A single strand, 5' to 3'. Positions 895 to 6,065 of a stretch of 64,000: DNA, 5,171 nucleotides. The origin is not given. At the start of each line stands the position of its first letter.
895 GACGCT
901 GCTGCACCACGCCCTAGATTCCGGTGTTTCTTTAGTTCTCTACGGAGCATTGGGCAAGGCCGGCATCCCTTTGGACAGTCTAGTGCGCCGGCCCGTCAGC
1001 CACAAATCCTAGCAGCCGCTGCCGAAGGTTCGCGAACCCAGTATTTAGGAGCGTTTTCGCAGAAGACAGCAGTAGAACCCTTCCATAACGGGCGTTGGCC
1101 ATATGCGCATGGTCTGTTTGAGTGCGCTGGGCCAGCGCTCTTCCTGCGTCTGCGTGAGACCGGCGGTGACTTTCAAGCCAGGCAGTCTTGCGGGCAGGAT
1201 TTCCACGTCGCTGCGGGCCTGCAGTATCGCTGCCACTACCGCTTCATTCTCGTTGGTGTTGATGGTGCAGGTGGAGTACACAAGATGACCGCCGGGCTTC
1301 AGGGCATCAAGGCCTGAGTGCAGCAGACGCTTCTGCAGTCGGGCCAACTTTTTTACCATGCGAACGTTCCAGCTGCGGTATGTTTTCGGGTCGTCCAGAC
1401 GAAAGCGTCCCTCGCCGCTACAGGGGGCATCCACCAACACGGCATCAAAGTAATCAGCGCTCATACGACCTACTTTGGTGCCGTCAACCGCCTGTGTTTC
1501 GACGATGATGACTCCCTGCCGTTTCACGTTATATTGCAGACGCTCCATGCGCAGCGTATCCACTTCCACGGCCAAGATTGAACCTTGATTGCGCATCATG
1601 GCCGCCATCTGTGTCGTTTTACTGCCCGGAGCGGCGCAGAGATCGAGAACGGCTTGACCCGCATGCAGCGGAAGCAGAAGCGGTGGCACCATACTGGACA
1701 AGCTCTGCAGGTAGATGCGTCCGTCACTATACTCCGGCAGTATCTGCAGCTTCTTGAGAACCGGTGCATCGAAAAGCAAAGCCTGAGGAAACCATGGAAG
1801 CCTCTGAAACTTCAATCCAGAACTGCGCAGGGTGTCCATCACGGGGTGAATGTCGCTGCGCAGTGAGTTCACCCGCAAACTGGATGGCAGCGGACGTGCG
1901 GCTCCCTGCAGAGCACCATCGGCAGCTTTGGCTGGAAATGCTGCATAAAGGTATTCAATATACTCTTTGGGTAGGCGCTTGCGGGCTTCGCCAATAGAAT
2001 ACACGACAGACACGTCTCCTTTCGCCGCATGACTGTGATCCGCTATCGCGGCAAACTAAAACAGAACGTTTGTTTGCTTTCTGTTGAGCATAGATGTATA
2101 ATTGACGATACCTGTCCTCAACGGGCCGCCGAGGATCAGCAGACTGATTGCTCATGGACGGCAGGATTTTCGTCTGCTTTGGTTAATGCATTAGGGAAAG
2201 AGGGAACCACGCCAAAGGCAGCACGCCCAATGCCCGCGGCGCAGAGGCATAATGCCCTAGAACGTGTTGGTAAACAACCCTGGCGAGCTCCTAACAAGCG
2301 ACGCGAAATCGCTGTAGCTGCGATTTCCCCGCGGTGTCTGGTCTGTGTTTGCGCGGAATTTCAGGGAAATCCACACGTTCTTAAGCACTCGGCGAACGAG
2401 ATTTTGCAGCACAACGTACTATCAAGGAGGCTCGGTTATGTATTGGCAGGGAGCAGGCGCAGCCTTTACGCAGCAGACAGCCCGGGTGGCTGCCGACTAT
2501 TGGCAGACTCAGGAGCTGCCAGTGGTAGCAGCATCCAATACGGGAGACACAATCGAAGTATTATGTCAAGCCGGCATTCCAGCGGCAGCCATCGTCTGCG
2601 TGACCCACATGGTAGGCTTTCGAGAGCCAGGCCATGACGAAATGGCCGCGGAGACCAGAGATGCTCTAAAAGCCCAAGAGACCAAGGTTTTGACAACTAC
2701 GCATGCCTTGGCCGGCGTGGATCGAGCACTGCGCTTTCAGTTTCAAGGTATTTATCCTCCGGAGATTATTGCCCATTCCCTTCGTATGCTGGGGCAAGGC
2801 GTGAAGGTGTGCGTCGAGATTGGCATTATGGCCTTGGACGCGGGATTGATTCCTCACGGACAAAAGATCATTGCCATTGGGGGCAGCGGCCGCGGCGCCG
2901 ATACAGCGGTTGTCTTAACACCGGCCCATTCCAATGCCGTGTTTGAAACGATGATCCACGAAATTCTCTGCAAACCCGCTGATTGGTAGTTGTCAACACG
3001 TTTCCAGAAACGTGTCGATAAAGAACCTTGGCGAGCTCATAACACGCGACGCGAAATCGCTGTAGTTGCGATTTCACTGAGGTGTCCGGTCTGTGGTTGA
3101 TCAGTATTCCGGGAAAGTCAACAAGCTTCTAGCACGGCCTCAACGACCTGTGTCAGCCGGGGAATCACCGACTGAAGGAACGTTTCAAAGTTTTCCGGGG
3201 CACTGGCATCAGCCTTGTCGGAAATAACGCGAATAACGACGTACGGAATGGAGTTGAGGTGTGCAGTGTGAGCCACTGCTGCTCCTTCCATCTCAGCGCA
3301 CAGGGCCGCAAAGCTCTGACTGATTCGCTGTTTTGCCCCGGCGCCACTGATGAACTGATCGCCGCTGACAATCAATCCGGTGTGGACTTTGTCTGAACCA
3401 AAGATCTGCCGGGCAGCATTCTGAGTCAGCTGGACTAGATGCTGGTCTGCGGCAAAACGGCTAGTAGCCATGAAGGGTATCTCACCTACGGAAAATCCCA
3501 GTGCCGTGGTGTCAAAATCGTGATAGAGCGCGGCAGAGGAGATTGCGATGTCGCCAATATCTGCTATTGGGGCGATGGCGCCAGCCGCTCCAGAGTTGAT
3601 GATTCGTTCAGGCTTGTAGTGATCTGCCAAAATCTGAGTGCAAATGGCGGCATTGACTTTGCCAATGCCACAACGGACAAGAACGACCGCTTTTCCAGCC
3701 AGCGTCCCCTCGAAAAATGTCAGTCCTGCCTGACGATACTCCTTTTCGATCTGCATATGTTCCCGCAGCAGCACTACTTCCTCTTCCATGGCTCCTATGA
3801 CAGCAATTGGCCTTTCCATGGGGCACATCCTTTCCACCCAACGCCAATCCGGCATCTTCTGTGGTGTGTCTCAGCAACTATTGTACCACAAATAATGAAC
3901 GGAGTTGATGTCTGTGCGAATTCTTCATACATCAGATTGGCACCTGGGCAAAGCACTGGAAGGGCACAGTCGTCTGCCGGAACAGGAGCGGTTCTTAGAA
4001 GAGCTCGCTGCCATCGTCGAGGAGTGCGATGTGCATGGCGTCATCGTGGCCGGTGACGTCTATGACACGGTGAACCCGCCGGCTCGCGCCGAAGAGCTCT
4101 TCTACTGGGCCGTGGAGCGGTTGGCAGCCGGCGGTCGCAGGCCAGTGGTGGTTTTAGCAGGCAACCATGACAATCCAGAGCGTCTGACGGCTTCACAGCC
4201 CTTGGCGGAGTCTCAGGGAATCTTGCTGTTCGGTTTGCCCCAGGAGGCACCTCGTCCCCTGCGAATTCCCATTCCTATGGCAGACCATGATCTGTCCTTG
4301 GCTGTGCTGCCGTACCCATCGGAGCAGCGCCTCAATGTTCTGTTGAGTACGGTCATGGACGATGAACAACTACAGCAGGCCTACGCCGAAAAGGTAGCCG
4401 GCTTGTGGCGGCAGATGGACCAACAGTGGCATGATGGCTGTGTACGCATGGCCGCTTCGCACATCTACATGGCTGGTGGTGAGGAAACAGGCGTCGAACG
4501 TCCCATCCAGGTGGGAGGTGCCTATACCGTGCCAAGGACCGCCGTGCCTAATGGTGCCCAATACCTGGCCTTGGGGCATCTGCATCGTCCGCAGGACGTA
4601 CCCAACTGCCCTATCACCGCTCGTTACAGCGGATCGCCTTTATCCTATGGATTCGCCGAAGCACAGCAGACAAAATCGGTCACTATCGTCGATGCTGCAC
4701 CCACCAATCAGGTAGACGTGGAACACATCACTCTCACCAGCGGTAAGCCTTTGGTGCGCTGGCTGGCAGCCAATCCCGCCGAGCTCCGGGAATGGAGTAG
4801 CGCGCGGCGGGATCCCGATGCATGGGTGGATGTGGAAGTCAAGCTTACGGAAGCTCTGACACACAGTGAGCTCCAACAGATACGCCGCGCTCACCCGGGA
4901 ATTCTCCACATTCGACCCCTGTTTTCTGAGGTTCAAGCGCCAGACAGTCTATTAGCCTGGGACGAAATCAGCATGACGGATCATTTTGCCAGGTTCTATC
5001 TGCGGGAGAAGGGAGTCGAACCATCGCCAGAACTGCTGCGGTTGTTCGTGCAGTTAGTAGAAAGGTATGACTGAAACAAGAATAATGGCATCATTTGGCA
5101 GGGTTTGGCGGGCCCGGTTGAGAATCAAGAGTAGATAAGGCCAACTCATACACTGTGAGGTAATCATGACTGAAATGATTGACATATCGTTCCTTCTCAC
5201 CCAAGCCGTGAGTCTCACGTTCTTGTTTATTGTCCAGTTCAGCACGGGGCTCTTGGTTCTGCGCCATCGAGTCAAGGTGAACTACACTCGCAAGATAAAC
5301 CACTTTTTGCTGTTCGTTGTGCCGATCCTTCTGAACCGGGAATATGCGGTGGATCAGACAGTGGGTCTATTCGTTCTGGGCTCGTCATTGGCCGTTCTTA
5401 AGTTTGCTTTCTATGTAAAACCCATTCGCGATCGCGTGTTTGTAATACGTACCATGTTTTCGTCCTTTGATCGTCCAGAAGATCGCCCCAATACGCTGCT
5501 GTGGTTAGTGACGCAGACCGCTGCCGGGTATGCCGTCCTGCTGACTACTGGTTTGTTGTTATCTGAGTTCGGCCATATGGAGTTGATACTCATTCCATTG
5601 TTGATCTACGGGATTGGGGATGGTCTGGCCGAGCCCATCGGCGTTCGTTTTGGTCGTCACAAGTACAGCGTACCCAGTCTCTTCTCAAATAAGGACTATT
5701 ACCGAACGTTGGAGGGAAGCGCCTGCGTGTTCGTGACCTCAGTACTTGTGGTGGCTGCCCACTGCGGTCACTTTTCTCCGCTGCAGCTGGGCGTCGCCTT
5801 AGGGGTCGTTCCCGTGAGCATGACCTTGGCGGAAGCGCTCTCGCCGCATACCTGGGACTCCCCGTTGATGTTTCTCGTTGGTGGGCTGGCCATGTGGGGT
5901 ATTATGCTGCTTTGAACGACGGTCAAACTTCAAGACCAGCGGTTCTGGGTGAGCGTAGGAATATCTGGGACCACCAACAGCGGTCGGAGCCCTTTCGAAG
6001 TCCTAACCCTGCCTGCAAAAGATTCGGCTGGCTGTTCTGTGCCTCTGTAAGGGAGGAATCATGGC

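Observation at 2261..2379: Unassigned ~119-nt intergenic element: four same-orientation copies with terminal inverted repeats and a conserved central hairpin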

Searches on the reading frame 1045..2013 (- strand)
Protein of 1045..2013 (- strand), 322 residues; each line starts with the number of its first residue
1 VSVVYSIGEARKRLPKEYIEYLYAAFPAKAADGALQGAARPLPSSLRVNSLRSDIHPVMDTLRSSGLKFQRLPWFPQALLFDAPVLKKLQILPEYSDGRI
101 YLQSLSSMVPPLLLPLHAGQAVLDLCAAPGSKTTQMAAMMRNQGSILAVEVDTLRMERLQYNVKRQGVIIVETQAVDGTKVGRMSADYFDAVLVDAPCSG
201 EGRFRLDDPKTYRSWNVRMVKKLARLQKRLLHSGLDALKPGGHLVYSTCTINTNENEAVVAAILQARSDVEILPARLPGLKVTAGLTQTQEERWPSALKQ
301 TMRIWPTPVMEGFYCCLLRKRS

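Call 15: search_protein_families(library=pfam, proteins=[window:1045-2013:-])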
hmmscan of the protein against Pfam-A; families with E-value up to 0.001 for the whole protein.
window:1045-2013:- (322 aa): 6 families
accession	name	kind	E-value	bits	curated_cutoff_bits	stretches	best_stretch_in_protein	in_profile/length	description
PF01189.24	Methyltr_RsmB-F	-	1.8e-47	162.1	27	1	113-318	3-198/199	16S rRNA methyltransferase RsmB/F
PF22458.1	RsmF-B_ferredox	-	6.5e-08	33.1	27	1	16-85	3-71/74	Methyltr_RsmF/B-like, ferredoxin-like domain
PF01728.25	FtsJ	-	9.7e-08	32.6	24.1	1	117-262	20-151/181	FtsJ-like methyltransferase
PF17125.10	Methyltr_RsmF_N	-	8.2e-06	26.6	34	1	14-103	1-84/86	N-terminal domain of 16S rRNA methyltransferase RsmF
PF01135.25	PCMT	-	4.3e-05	23.8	20.3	1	113-196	68-150/210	Protein-L-isoaspartate(D-aspartate) O-methyltransferase (PCMT)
PF13847.12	Methyltransf_31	-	0.00014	22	27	1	117-255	2-114/145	Methyltransferase domain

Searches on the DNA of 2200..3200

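Call 10: search_rna_families(source=window, start=2200, end=3200, threshold=evalue, max_evalue=10, show_alignments=3)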
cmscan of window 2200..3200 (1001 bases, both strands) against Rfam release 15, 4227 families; matches with E-value up to 10: 0.
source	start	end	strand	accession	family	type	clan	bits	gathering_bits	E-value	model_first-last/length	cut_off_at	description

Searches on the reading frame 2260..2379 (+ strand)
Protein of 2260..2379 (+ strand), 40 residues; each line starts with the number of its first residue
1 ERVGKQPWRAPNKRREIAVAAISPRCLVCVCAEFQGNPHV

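Call 29: find_homologous_proteins(query=A4, max_evalue=10)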
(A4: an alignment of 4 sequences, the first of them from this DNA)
Query A4 (4 sequences): no candidate shares three 5-residue words with the query. No homologue found.

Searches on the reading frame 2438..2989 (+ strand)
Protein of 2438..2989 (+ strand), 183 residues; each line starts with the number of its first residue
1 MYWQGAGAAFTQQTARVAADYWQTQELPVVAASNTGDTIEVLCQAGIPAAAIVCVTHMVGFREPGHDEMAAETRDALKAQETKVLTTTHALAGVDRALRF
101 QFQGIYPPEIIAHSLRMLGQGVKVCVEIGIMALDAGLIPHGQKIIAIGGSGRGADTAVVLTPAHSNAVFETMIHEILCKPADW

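Call 15: search_protein_families(library=pfam, proteins=[window:2438-2989:+])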
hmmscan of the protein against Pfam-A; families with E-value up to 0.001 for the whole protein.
window:2438-2989:+ (183 aa): 1 family
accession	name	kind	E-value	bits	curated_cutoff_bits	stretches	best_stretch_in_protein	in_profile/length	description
PF02887.21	PK_C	-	9.2e-07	29.4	28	1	29-159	19-113/114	Pyruvate kinase, alpha/beta domain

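Call 16: find_encoding_contigs(protein=window:2438-2989:+, flank=10000, max_places=10)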
Protein window:2438-2989:+ (183 aa): 2 contigs read that carry it; 2 places shown.
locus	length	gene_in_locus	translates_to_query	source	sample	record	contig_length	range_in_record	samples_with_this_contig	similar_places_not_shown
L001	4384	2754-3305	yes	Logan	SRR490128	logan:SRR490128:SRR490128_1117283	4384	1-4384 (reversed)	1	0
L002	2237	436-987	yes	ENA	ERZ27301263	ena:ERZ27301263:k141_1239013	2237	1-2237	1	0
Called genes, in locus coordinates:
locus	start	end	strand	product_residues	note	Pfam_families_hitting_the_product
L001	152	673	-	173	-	PF08279:HTH_11, PF02829:3H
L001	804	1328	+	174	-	-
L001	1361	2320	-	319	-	PF22458:RsmF-B_ferredox (weak), PF01189:Methyltr_RsmB-F, PF01728:FtsJ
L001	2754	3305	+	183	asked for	PF02887:PK_C (weak)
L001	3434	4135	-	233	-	PF01048:PNP_UDP_1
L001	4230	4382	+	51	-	?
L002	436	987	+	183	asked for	PF02887:PK_C (weak)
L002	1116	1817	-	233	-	PF01048:PNP_UDP_1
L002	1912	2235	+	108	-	?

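Call 22: find_homologous_proteins(query=window:2438-2989:+)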
Query window:2438-2989:+ (183 aa): 2866 proteins with E <= 0.001 among 3083 candidates; the best 120 are listed.
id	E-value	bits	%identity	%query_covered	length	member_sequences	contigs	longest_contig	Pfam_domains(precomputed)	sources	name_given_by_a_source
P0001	3.5e-117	406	100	100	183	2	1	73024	PF02887.22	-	-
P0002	3.9e-92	325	80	100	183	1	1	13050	PF02887.22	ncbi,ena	-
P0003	3.2e-81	289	72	100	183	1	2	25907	PF02887.22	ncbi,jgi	-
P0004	4.1e-78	279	69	99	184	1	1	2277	-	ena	-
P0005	1.8e-65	238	63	100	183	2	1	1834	PF02887.22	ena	-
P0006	2.3e-62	228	60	100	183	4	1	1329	PF02887.22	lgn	-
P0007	4.0e-62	227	57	100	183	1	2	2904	PF02887.22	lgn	-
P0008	6.0e-62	227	59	100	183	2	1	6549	PF02887.22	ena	-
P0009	7.6e-62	226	57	100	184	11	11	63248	PF02887.22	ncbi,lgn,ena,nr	ncbi:MAG: hypothetical protein GX338_05995 [Firmicutes bacterium]|nr:hypothetical protein [Bacillota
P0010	2.5e-61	225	57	100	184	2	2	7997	PF02887.22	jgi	-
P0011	4.9e-61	224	56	98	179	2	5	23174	PF02887.22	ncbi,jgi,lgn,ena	jgi:hypothetical protein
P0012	6.5e-61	223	59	98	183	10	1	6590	PF02887.22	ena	-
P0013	8.4e-61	223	61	100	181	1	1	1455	PF02887.22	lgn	-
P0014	1.1e-60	222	59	98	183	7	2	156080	PF02887.22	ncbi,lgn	ncbi:MAG: pyruvate kinase alpha/beta domain-containing protein [Limnochordia bacterium]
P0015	1.7e-60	222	57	100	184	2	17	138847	PF02887.22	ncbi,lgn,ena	-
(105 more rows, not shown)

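Call 23: find_encoding_contigs(protein=P0002, flank=10000, max_places=5)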
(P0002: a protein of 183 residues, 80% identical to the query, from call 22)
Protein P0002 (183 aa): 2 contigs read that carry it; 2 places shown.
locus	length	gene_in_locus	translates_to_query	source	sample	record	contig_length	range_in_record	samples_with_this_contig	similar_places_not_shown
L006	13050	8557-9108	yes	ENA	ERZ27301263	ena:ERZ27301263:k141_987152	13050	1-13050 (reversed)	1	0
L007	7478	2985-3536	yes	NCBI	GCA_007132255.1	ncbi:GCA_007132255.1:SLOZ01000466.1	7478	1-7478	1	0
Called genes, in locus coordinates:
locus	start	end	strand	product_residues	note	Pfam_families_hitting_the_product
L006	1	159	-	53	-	?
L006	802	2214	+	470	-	PF07732:Cu-oxidase_3, PF00394:Cu-oxidase (weak), PF07731:Cu-oxidase_2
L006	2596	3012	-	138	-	PF03625:DUF302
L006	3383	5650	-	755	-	PF14236:DruA, PF14706:Tnp_DNA_bind, PF02281:Dimer_Tnp_Tn5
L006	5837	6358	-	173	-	PF08279:HTH_11, PF02829:3H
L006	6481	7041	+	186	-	-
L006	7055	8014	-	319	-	PF17125:Methyltr_RsmF_N, PF22458:RsmF-B_ferredox, PF01189:Methyltr_RsmB-F, PF01728:FtsJ (weak)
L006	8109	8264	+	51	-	-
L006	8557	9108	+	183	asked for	PF02887:PK_C (weak)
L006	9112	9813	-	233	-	PF01048:PNP_UDP_1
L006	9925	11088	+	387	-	PF00149:Metallophos, PF12850:Metallophos_2 (faint), PF12320:SbcD_C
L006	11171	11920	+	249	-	-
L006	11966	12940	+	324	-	PF04069:OpuAC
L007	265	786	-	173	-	PF08279:HTH_11, PF02829:3H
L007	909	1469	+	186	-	-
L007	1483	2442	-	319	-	PF17125:Methyltr_RsmF_N, PF22458:RsmF-B_ferredox, PF01189:Methyltr_RsmB-F, PF01728:FtsJ (weak)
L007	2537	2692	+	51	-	-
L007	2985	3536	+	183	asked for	PF02887:PK_C (weak)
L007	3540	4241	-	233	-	PF01048:PNP_UDP_1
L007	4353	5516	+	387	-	PF00149:Metallophos, PF12850:Metallophos_2 (faint), PF12320:SbcD_C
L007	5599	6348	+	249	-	-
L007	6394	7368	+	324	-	PF04069:OpuAC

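Call 24: find_encoding_contigs(protein=P0003, flank=10000, max_places=5)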
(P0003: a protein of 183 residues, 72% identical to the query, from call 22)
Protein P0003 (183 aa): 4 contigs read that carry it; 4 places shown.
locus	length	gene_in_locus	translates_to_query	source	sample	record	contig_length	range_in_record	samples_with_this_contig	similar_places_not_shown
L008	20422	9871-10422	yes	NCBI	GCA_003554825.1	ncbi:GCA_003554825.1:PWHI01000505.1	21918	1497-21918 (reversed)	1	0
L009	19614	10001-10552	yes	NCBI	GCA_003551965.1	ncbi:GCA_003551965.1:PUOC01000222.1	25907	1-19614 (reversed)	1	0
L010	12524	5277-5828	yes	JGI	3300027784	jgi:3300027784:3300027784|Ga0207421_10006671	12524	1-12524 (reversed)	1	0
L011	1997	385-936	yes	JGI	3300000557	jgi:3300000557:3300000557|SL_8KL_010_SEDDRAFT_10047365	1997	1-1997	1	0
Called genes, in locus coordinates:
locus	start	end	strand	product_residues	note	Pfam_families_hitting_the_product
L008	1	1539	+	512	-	?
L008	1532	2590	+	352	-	PF02321:OEP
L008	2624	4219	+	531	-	PF02321:OEP (weak)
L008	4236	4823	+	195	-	PF00440:TetR_N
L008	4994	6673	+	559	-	PF00749:tRNA-synt_1c, PF03950:tRNA-synt_1c_C, PF20974:tRNA-synt_1c_C2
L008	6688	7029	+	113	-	-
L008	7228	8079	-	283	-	PF01261:AP_endonuc_2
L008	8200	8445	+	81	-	-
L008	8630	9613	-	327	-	PF22458:RsmF-B_ferredox (weak), PF01189:Methyltr_RsmB-F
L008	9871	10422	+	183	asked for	PF02887:PK_C (weak)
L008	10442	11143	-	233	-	PF01048:PNP_UDP_1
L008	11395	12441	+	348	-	PF12320:SbcD_C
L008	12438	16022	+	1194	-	PF02463:SMC_N (faint), PF13476:AAA_23, PF13555:AAA_29 (weak), PF13558:SbcC_Walker_B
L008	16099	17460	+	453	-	PF00342:PGI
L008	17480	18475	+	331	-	PF20511:PMI_typeI_cat, PF07883:Cupin_2 (faint), PF21621:MPI_cupin_dom (weak)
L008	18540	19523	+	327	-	PF00210:Ferritin, PF09537:DUF2383 (faint), PF02915:Rubrerythrin, PF12902:Ferritin-like (weak), PF00210:Ferritin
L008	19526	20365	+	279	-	PF04454:Linocin_M18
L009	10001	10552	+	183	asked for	PF02887:PK_C (weak)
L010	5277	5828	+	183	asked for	PF02887:PK_C (weak)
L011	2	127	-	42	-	?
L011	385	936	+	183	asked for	PF02887:PK_C (weak)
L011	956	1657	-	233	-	PF01048:PNP_UDP_1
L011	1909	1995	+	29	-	?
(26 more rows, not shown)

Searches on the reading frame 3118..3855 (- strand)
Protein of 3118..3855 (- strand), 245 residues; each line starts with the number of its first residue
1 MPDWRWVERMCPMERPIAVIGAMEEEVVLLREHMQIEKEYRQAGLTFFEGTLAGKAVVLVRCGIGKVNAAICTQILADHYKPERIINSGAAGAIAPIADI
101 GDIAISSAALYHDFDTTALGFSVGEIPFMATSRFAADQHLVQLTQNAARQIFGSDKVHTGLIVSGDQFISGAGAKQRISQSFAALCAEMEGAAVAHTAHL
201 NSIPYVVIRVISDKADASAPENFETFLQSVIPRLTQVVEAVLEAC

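Call 15: search_protein_families(library=pfam, proteins=[window:3118-3855:-])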
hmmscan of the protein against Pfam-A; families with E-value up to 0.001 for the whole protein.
window:3118-3855:- (245 aa): 1 family
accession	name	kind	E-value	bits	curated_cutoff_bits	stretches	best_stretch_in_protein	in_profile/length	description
PF01048.26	PNP_UDP_1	-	1.8e-58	198.1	25.1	1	16-243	1-233/233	Phosphorylase superfamily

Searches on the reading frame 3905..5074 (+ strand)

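Call 75: search_protein_families(library=pfam, max_evalue=0.000001, proteins=[window:3905-5074:+])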
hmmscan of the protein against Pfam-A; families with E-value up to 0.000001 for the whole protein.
window:3905-5074:+ (389 aa): 1 family
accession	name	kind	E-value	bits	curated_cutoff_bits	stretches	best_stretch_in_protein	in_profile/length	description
PF00149.33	Metallophos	-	2.6e-11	44.8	21.5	1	5-228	2-190/191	Calcineurin-like phosphoesterase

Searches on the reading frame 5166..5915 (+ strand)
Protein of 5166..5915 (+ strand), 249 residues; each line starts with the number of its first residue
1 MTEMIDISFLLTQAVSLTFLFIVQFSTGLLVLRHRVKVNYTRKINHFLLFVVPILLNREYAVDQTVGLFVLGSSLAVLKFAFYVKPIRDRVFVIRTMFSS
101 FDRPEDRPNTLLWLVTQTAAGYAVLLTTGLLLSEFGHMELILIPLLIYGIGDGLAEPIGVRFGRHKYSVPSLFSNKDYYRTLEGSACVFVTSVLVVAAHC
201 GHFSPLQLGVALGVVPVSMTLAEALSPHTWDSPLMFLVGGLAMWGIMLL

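Call 75: search_protein_families(library=pfam, max_evalue=0.000001, proteins=[window:5166-5915:+])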
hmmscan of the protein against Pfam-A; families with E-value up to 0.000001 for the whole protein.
window:5166-5915:+ (249 aa): 0 families

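Call 79: search_protein_families(library=pfam, max_evalue=0.000001, proteins=[window:5166-5915:+])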
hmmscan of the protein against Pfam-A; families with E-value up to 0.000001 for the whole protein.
window:5166-5915:+ (249 aa): 0 families

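Call 80: search_protein_families(library=ncbifam, max_evalue=0.01, proteins=[window:5166-5915:+])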
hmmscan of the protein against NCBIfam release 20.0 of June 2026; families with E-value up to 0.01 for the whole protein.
window:5166-5915:+ (249 aa): 1 family
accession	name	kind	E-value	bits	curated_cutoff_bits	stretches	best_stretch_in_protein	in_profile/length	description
NF043012.1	LacAcidTportLarD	equivalog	0.0012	18.3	390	0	30-160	52-182/237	D/L-lactic acid transporter LarD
